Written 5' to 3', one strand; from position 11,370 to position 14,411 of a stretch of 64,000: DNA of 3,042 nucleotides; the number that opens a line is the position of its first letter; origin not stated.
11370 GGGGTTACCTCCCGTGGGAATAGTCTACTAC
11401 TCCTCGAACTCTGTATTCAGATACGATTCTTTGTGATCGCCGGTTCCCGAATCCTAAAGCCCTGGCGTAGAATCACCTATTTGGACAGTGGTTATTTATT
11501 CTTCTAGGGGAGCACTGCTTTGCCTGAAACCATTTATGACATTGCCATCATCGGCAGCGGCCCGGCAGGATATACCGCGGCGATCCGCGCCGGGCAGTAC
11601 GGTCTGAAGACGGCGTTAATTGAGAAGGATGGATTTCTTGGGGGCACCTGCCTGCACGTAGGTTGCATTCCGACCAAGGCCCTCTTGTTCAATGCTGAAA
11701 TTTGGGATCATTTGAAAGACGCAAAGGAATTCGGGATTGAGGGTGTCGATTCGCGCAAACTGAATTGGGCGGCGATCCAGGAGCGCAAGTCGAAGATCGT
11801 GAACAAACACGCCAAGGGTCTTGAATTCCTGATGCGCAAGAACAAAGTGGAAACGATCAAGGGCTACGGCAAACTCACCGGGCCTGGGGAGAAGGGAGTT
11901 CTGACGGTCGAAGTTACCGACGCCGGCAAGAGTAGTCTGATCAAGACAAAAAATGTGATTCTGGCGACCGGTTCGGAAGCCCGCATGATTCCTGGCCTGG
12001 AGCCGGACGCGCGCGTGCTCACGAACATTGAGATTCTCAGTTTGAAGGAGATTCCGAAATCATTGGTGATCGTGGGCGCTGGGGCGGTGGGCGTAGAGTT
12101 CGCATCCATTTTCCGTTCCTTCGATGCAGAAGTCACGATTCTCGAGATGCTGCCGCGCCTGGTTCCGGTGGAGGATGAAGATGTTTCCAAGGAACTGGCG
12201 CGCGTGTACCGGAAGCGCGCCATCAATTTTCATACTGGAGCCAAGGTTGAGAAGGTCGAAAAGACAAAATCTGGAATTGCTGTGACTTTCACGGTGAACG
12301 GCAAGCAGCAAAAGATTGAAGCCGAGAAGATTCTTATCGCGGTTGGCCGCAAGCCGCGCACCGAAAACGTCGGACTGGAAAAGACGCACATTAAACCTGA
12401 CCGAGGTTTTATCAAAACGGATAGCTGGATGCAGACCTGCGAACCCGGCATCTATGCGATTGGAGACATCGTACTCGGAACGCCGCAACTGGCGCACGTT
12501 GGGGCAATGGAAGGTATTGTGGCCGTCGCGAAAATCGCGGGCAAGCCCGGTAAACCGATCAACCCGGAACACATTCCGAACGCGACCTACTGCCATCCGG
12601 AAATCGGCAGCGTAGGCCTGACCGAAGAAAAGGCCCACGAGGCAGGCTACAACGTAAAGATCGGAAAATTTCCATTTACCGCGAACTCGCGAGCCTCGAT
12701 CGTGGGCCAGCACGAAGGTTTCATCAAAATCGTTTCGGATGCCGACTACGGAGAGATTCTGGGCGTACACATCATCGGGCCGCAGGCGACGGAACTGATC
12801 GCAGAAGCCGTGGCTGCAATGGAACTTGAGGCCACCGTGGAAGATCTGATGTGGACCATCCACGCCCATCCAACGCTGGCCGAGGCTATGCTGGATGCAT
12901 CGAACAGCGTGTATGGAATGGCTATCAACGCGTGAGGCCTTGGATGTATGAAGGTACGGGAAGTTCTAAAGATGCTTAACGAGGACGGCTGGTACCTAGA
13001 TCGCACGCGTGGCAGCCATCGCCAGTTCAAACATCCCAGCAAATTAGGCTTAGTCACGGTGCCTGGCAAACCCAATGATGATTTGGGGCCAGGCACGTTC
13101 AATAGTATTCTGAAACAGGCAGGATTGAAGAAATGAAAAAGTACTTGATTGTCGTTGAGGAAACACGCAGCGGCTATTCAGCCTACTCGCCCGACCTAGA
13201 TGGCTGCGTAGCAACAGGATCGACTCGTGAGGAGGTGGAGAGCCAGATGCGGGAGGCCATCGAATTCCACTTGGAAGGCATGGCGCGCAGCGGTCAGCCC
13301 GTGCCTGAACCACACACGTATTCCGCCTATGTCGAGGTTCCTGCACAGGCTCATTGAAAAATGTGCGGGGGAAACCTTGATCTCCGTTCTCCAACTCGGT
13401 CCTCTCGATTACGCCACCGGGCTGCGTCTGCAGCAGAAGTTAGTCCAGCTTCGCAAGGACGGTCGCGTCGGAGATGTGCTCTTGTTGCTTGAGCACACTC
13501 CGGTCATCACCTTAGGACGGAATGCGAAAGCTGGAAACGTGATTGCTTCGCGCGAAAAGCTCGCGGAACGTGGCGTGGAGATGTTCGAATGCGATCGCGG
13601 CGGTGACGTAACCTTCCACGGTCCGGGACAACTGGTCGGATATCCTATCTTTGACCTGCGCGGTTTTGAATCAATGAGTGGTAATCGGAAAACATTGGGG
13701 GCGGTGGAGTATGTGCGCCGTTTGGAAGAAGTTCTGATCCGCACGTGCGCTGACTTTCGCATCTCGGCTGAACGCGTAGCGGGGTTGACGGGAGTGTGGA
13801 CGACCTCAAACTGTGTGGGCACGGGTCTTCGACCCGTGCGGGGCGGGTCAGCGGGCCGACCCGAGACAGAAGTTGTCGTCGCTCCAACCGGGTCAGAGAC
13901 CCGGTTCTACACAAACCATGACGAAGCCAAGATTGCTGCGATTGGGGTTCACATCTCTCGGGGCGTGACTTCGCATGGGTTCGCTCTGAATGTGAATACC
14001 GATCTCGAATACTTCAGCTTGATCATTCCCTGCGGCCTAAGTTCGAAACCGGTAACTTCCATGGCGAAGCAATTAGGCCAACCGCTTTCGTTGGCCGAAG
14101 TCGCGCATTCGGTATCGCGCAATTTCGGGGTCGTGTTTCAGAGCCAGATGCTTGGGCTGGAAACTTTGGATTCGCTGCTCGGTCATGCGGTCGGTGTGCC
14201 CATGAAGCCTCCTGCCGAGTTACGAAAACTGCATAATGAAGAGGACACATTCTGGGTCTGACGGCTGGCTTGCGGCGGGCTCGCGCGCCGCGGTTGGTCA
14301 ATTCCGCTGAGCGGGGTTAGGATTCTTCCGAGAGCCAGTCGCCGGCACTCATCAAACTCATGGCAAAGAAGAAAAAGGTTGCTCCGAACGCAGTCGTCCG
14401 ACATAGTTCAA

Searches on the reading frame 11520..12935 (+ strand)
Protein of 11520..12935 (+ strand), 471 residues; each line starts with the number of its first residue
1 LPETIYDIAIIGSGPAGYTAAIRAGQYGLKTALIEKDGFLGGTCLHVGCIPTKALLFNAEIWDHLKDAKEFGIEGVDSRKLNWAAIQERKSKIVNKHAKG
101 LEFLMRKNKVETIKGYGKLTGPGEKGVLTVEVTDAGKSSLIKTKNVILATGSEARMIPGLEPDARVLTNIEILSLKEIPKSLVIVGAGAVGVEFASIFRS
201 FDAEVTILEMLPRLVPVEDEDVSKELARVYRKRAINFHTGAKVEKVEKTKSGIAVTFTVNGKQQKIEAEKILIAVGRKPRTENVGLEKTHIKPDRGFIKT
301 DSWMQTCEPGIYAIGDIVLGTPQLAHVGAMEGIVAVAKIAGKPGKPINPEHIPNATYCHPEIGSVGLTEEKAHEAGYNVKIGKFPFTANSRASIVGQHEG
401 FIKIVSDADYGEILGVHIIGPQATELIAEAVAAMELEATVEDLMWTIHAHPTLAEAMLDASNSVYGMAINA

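Call 86: search_protein_families(library=pfam, proteins=[window:11520-12935:+], max_evalue=0.001)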
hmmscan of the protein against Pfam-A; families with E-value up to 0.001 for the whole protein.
window:11520-12935:+ (471 aa): 13 families
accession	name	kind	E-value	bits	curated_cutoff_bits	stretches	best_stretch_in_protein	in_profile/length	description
PF07992.20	Pyr_redox_2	-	9.3e-72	242.3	26.1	1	6-332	1-291/291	Pyridine nucleotide-disulphide oxidoreductase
PF02852.28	Pyr_redox_dim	-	4.5e-40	136.7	25.3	1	352-459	1-108/110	Pyridine nucleotide-disulphide oxidoreductase, dimerisation domain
PF00070.33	Pyr_redox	-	7.9e-21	74.8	22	1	182-257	2-79/82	Pyridine nucleotide-disulphide oxidoreductase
PF13738.12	Pyr_redox_3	-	5.5e-13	49.3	30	1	139-315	121-305/305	Pyridine nucleotide-disulphide oxidoreductase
PF12831.13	FAD_oxidored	-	2.1e-10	40.9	27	1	7-46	1-40/416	FAD dependent oxidoreductase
PF13450.12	NAD_binding_8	-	5.3e-09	36.7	21.9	1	10-44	1-35/68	NAD(P)-binding Rossmann-like domain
PF03486.20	HI0933_like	-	9.8e-09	35.4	50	1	7-41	2-36/244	HI0933-like protein Rossmann domain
PF01134.28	GIDA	-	4.1e-07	29.8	22.1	1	7-155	1-155/391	Glucose inhibited division protein A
PF00890.30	FAD_binding_2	-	1.5e-06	28.2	20.4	1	7-43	1-37/414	FAD binding domain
PF13434.12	Lys_Orn_oxgnase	-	3.3e-06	26.9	21.3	0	125-226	129-237/339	L-lysine 6-monooxygenase/L-ornithine 5-monooxygenase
PF01946.23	Thi4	-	6.9e-06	25.9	26.2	1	6-63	18-75/235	Thi4 family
PF01262.27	AlaDh_PNT_C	-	0.00029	20.7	23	0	180-217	29-66/214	Alanine dehydrogenase/PNT, C-terminal domain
PF01266.30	DAO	-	0.00043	20.3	27.9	0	7-43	1-38/353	FAD dependent oxidoreductase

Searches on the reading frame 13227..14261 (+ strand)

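Call 10: search_protein_families(library=ncbifam, proteins=[window:13227-14261:+], max_evalue=0.00001)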
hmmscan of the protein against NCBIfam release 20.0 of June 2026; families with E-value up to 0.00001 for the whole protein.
window:13227-14261:+ (344 aa): 5 families
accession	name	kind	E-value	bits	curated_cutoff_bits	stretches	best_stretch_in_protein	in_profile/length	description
NF010925.0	PRK14345.1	equivalog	6.1e-55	186.4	155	1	49-304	11-217/236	lipoyl(octanoyl) transferase LipB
TIGR00214.1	lipB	equivalog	2.3e-44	151.2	83.55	2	77-195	7-115/187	lipoyl(octanoyl) transferase LipB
NF010921.0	PRK14341.1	equivalog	2.6e-42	144.8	230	1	58-306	23-225/230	lipoyl(octanoyl) transferase LipB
NF010922.0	PRK14342.1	equivalog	5.2e-35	120.7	235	2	52-202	6-142/215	lipoyl(octanoyl) transferase LipB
NF010923.0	PRK14343.1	equivalog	5.1e-34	117.8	298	2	49-194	12-143/237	lipoyl(octanoyl) transferase LipB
